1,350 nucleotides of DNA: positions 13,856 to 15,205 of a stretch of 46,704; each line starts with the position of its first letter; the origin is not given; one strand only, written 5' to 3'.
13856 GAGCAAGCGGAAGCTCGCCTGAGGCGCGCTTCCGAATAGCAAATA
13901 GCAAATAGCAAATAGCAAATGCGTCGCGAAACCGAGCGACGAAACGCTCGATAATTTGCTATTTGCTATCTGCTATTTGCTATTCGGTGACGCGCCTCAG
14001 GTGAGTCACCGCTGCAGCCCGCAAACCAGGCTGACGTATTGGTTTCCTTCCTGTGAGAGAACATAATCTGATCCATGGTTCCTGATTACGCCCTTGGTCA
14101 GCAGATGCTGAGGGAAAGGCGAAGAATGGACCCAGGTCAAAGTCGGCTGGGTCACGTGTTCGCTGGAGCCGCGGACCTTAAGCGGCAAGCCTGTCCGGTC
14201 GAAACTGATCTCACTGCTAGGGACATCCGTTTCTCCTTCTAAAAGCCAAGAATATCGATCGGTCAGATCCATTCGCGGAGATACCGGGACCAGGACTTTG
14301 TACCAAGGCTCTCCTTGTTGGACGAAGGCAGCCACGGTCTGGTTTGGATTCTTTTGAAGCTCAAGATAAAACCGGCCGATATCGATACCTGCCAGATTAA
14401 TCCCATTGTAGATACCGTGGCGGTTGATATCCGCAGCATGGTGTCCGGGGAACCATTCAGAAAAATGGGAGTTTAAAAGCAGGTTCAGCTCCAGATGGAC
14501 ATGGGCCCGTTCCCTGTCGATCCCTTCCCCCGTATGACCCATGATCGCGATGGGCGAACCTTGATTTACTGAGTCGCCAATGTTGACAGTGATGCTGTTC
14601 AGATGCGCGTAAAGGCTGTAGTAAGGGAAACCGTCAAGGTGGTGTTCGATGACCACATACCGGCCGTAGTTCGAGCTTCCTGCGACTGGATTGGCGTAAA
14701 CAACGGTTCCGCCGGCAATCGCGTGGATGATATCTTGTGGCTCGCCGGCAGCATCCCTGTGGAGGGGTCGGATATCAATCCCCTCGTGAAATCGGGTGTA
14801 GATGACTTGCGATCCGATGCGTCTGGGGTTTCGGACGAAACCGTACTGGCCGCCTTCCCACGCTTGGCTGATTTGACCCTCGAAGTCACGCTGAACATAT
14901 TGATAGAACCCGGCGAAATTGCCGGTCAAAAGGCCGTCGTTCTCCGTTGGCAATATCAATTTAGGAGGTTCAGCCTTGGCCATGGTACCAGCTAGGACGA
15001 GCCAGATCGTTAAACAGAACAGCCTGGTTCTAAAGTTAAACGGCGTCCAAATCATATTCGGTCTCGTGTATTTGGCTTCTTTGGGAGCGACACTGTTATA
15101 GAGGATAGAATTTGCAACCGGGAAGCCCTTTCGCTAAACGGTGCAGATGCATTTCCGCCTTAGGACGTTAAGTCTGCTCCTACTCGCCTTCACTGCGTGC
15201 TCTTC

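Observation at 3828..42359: Most of the longer intergenic spacers carry a long hairpin or TIR element, usually with arms built from tandem 7-9-nt repeats and a locus-specific unit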

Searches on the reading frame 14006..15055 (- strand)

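Call 12: search_protein_families(library=pfam, proteins=[window:14006-15055:-])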
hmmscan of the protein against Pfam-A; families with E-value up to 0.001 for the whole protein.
window:14006-15055:- (349 aa): 1 family
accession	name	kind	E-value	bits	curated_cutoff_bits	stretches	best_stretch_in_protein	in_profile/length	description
PF01551.29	Peptidase_M23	-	1.8e-18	67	28.7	1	89-191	2-88/96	Peptidase family M23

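Call 13: search_protein_families(library=ncbifam, proteins=[window:14006-15055:-])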
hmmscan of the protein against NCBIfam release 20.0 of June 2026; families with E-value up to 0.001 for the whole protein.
window:14006-15055:- (349 aa): 12 families
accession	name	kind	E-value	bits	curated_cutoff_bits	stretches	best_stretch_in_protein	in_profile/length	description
NF052336.1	PdgHdaseHSB100310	equivalog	2.5e-12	46.8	500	1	88-192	55-143/316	peptidoglycan hydrolase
NF040883.1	amid_act_ActS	equivalog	2.6e-08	33.4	375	1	101-177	140-211/242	amidase activator ActS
NF004799.0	PRK06148.1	subfamily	1.6e-07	29.7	1128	1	108-202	452-549/1015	hypothetical protein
NF008644.1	PRK11637.1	equivalog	2.6e-07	30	270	1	110-177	299-360/385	murein hydrolase activator EnvC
NF052529.1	PG_M23_Pgp6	exception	2.8e-07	29.6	600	1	101-178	339-410/452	peptidoglycan metallopeptidase Pgp6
NF008123.1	PRK10871.1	equivalog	3.6e-07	29.9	311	1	101-178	269-341/365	murein hydrolase activator NlpD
NF050804.1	CellDivDipMCaul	equivalog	9.1e-07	28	900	1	91-186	529-611/634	cell division endopeptidase DipM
NF047755.1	LIC_10271_M23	exception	1.9e-06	27.8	180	1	110-172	130-186/207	LIC_10271 family cell wall hydrolase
NF008652.0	PRK11649.1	equivalog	3.6e-06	25.9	341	1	110-190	326-397/439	murein DD-endopeptidase MepM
NF052530.1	Heli_ShapePgp3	exception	4.1e-06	26.1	300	1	102-177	175-241/270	peptidoglycan metallopeptidase Pgp3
NF053738.1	S2SprSpoIIQBc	equivalog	4.3e-05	23.3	250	1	91-190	123-210/232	stage II sporulation protein SpoIIQ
NF053825.1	PdgNdpepShyA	equivalog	5.6e-05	22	700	1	130-190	326-380/425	peptidoglycan DD-endopeptidase ShyA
